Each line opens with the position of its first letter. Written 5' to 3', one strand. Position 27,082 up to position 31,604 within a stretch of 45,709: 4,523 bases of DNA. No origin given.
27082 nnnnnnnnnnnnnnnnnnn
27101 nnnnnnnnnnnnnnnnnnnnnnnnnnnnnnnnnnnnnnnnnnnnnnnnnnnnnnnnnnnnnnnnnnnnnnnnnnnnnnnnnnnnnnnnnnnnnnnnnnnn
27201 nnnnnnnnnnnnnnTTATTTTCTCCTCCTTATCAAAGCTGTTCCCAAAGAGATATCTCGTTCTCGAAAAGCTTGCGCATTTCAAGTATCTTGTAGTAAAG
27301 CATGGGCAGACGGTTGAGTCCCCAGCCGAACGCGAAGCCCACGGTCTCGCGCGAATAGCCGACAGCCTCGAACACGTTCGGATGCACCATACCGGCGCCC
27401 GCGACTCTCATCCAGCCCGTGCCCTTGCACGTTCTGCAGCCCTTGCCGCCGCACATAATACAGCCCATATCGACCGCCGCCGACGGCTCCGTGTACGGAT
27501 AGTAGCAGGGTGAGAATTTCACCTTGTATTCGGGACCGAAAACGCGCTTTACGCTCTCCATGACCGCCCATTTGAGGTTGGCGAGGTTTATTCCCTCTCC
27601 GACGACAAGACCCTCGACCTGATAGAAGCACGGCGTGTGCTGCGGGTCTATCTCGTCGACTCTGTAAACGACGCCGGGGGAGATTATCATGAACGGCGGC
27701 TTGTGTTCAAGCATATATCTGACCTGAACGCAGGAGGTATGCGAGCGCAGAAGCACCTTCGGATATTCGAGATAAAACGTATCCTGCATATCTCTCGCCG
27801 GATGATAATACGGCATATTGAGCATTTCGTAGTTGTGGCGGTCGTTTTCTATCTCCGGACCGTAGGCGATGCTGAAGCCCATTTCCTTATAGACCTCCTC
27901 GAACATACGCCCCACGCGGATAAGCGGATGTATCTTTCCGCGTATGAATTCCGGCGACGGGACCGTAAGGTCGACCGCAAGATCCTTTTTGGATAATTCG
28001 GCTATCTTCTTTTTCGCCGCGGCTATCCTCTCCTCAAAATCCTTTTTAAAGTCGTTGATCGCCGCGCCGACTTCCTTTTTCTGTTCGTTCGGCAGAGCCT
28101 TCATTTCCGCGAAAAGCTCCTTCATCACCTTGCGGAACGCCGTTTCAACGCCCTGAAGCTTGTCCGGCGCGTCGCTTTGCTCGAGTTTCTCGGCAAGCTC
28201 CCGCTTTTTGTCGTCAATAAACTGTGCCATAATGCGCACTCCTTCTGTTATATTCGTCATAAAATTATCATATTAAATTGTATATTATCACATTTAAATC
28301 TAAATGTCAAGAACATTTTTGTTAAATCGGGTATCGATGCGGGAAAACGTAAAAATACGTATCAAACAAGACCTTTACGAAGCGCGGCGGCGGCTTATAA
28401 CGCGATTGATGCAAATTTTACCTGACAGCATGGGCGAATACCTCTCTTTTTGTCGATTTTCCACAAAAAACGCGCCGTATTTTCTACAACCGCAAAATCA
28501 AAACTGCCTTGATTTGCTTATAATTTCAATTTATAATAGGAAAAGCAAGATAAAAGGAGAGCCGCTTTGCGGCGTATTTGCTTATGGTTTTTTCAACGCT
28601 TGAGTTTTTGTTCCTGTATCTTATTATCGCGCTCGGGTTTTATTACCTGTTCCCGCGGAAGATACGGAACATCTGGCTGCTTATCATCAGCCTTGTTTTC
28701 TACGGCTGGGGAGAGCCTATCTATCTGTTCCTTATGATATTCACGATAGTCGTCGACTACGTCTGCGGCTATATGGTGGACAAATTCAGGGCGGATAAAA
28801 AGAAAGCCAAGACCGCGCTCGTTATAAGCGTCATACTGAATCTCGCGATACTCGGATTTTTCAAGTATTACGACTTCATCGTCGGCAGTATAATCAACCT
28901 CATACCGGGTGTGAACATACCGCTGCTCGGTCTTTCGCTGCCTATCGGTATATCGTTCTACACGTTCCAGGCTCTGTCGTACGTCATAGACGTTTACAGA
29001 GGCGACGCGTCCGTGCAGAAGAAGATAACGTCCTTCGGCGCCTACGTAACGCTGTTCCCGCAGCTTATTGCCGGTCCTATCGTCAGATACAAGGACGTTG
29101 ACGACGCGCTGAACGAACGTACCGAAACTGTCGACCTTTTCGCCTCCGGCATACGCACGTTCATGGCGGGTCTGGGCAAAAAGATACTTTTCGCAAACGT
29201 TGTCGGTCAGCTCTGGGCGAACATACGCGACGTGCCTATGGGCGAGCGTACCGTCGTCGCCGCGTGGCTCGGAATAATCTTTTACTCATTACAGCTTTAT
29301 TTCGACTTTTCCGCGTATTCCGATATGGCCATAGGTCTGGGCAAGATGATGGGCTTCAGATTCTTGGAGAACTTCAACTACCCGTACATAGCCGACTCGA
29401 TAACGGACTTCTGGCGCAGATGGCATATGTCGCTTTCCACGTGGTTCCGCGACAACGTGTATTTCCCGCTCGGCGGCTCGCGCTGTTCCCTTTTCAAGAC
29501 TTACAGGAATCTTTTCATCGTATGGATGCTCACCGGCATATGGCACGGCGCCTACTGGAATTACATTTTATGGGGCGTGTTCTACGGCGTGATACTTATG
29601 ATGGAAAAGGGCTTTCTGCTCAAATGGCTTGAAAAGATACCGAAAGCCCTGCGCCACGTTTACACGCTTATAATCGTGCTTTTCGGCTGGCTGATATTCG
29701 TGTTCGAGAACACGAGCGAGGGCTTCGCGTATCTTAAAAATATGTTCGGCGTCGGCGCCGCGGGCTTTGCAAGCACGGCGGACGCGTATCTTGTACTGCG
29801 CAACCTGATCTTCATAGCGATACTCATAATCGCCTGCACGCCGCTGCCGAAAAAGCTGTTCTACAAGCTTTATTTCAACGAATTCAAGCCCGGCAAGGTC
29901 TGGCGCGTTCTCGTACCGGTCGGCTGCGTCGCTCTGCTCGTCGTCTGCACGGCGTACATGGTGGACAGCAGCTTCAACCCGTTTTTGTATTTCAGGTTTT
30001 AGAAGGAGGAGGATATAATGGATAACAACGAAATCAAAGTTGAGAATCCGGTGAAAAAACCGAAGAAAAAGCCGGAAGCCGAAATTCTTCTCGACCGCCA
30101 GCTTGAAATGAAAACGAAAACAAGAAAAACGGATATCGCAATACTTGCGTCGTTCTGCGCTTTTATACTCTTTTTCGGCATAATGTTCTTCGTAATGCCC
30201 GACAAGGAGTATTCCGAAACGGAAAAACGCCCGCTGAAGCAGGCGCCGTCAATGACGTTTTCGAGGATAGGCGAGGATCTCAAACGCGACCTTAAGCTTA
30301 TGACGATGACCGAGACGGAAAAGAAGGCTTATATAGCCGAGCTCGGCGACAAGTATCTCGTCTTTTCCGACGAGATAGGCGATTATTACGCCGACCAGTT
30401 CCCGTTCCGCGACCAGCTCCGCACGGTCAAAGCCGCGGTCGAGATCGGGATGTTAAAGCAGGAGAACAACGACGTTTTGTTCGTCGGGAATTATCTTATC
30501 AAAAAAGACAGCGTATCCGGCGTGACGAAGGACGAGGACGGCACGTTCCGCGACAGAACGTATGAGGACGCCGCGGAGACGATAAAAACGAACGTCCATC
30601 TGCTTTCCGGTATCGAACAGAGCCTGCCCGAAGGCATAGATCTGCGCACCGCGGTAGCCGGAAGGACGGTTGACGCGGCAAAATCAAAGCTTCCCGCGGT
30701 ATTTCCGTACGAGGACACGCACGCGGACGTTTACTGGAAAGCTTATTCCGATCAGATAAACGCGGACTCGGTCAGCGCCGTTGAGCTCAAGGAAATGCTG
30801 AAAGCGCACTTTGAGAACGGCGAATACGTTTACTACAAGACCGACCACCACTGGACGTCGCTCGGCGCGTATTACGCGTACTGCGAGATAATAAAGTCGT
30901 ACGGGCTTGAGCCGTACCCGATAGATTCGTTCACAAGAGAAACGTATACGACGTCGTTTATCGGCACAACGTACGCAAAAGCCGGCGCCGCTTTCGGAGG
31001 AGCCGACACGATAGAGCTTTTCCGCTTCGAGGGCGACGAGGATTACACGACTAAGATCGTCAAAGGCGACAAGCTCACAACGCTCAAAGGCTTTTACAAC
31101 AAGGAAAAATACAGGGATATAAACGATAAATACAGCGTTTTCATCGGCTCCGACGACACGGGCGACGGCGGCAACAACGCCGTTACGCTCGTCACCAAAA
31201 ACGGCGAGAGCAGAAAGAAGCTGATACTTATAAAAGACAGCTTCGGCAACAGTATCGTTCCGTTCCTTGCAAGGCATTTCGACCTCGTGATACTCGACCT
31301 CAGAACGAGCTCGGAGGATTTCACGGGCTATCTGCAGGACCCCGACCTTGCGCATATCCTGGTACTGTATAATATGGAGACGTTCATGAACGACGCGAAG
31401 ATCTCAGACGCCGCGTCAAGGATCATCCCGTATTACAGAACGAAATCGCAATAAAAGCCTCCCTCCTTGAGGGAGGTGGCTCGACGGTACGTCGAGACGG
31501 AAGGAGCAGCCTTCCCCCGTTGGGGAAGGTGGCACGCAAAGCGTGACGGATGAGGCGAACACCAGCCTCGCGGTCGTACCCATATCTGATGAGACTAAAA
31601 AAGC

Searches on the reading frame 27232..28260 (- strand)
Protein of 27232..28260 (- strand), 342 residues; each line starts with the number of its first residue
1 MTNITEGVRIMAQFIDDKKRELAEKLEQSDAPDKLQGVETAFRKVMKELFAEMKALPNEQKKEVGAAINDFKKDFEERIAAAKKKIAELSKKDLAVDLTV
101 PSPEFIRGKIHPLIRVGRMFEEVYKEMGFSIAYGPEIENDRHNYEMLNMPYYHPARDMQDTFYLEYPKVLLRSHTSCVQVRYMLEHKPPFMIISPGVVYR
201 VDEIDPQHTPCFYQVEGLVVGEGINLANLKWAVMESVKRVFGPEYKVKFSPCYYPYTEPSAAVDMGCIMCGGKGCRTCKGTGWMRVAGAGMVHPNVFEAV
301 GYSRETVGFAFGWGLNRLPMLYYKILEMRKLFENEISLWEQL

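Call 38: search_protein_families(library=pfam, proteins=[window:27232-28260:-], max_evalue=0.001)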
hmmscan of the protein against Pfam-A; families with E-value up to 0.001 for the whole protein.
window:27232-28260:- (342 aa): 2 families
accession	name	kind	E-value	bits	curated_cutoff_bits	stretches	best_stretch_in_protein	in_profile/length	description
PF01409.25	tRNA-synt_2d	-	1.1e-79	267.9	19.8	1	96-341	2-245/246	tRNA synthetases class II core domain (F)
PF02912.23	Phe_tRNA-synt_N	-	5.1e-09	36.4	22.3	1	46-89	20-63/69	Aminoacyl tRNA synthetase class II, N-terminal domain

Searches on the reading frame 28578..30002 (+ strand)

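Call 38: search_protein_families(library=pfam, proteins=[window:28578-30002:+], max_evalue=0.001)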
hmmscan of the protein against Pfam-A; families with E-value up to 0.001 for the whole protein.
window:28578-30002:+ (474 aa): 1 family
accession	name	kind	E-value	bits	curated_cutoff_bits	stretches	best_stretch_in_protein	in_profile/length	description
PF03062.24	MBOAT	-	3.1e-29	102.7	27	1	152-377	83-328/337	MBOAT, membrane-bound O-acyltransferase family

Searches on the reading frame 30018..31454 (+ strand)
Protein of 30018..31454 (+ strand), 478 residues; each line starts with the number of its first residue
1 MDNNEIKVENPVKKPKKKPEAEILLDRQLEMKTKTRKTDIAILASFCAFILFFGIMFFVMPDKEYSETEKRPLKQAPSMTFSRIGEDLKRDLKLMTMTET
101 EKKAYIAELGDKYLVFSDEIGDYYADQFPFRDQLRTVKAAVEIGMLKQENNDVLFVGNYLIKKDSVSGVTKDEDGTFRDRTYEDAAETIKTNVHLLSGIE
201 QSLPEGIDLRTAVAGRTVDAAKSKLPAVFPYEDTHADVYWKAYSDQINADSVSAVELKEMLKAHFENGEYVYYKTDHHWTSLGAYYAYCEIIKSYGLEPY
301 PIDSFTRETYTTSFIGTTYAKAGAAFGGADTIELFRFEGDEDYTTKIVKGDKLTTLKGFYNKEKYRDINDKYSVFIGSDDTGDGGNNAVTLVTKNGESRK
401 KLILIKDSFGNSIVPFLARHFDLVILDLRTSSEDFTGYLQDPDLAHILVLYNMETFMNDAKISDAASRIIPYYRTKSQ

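Call 38: search_protein_families(library=pfam, proteins=[window:30018-31454:+], max_evalue=0.001)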
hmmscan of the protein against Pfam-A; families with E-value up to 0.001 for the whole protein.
window:30018-31454:+ (478 aa): 2 families
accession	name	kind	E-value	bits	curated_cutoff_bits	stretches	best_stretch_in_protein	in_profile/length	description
PF14286.12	DHHW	-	1.1e-27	97.8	25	1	249-424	215-382/385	DHHW protein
PF16822.11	ALGX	-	2.6e-10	40.9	26.5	1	181-316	17-150/268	SGNH hydrolase-like domain, acetyltransferase AlgX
